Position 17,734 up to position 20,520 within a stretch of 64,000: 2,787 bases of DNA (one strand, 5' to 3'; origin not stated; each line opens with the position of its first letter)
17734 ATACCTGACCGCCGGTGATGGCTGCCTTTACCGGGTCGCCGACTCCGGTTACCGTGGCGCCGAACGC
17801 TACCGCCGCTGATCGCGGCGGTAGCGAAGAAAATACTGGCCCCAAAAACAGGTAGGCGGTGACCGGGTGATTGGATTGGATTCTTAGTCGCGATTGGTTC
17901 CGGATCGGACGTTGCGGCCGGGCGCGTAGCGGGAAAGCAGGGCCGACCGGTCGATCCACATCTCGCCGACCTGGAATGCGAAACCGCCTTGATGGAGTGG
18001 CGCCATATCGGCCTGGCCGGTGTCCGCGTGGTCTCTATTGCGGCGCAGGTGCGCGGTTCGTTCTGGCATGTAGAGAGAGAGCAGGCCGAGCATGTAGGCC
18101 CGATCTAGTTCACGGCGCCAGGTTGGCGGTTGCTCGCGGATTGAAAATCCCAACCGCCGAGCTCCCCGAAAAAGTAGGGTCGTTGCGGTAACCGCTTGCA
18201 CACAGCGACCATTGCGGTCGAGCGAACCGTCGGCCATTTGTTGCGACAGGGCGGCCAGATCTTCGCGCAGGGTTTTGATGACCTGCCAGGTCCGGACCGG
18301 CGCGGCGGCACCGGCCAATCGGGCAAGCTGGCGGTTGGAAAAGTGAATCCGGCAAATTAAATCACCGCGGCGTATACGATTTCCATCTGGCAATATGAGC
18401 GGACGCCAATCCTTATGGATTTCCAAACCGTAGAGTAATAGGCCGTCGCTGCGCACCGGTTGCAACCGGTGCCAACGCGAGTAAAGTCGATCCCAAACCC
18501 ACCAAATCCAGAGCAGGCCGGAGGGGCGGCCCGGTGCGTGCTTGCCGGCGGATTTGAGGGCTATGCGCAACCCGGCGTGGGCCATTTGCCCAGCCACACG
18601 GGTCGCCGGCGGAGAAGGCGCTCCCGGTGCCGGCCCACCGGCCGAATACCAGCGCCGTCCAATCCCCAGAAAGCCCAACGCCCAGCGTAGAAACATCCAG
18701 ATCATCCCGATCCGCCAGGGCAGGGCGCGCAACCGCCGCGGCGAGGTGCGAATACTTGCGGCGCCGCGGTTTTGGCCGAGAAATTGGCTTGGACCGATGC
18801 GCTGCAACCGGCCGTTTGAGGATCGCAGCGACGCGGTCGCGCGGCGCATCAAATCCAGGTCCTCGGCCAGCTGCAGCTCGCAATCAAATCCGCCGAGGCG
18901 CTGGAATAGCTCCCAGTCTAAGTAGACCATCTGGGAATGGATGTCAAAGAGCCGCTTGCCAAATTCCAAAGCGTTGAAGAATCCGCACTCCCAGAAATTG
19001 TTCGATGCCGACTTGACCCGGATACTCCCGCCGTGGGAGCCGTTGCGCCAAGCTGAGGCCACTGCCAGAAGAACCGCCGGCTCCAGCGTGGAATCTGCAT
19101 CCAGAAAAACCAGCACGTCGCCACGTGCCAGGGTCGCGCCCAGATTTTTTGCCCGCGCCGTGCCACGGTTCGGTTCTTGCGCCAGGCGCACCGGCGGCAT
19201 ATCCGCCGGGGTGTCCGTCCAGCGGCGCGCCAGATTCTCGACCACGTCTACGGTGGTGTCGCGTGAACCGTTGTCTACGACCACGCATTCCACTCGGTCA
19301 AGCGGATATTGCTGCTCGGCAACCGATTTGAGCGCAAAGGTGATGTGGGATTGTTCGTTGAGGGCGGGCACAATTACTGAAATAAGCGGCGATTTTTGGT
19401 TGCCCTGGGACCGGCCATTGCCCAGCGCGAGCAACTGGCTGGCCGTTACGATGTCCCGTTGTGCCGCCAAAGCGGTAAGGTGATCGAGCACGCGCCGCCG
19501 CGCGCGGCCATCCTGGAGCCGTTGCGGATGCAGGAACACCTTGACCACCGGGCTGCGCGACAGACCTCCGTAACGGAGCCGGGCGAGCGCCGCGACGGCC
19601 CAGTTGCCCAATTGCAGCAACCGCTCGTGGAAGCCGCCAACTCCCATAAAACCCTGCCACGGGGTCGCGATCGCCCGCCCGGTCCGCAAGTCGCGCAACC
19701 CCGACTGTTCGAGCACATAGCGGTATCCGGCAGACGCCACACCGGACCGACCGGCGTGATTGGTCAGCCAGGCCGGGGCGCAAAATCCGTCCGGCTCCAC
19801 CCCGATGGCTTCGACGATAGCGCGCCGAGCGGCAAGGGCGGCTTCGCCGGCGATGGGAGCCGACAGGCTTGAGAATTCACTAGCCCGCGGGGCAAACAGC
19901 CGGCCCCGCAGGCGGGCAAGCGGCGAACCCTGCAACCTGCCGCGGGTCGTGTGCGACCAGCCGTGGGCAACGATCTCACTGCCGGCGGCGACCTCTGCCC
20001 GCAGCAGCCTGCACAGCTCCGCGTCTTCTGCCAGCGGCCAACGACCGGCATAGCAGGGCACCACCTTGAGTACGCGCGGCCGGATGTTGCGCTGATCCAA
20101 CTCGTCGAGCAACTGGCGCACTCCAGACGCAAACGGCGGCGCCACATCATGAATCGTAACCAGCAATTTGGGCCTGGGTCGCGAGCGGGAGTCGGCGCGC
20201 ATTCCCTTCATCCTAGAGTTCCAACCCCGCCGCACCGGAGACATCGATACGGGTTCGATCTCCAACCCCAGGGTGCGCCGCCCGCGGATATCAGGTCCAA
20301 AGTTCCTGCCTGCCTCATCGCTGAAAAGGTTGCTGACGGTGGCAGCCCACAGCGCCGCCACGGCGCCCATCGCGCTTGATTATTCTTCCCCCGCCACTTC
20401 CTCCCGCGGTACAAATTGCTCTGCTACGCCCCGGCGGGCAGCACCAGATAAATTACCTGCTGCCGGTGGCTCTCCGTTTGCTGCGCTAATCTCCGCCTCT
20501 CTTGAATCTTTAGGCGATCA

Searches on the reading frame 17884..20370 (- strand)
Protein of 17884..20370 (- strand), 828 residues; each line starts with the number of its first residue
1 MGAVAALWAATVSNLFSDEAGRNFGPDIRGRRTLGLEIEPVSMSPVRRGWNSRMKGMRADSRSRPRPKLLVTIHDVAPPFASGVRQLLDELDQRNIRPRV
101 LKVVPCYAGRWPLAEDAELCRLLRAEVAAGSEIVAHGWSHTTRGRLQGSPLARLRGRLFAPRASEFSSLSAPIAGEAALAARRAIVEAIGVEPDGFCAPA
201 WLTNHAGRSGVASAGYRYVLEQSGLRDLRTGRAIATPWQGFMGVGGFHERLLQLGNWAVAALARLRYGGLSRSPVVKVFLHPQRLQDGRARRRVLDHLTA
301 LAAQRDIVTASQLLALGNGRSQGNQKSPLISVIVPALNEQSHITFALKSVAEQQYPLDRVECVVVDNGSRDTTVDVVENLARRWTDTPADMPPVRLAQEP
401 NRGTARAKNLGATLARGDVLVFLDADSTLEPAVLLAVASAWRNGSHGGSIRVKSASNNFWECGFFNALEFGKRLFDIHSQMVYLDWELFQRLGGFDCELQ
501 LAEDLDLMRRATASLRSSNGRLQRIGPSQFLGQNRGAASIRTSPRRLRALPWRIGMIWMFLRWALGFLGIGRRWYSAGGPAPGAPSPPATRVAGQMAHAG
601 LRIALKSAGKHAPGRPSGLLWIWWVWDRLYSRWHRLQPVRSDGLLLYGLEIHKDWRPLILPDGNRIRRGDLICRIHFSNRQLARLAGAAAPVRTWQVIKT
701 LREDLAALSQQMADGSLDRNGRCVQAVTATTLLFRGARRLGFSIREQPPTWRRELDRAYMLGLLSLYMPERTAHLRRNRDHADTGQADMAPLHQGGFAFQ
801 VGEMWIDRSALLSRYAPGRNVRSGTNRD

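Call 75: search_protein_families(library=pfam, proteins=[window:17884-20370:-], max_evalue=0.0001)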
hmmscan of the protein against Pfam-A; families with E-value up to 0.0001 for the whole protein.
window:17884-20370:- (828 aa): 6 families
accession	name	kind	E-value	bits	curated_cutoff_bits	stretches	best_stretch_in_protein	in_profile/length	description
PF22790.2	YkoP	-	2.5e-26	92.4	27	1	619-781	4-166/183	YkoP domain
PF00535.33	Glycos_transf_2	-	5.8e-24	85.3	23.3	1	331-459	1-124/168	Glycosyl transferase family 2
PF10096.14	DUF2334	-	2.6e-16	60.3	26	1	68-284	1-190/203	Uncharacterized protein conserved in bacteria (DUF2334)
PF13641.12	Glyco_tranf_2_3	-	3e-09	37.7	27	1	330-452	3-125/230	Glycosyltransferase like family 2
PF10111.15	Glyco_tranf_2_2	-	8.1e-09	35.8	27.3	1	332-432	2-97/276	Glycosyltransferase like family 2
PF13632.12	Glyco_trans_2_3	-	4.3e-05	23.8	27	0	421-512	3-107/198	Glycosyl transferase family group 2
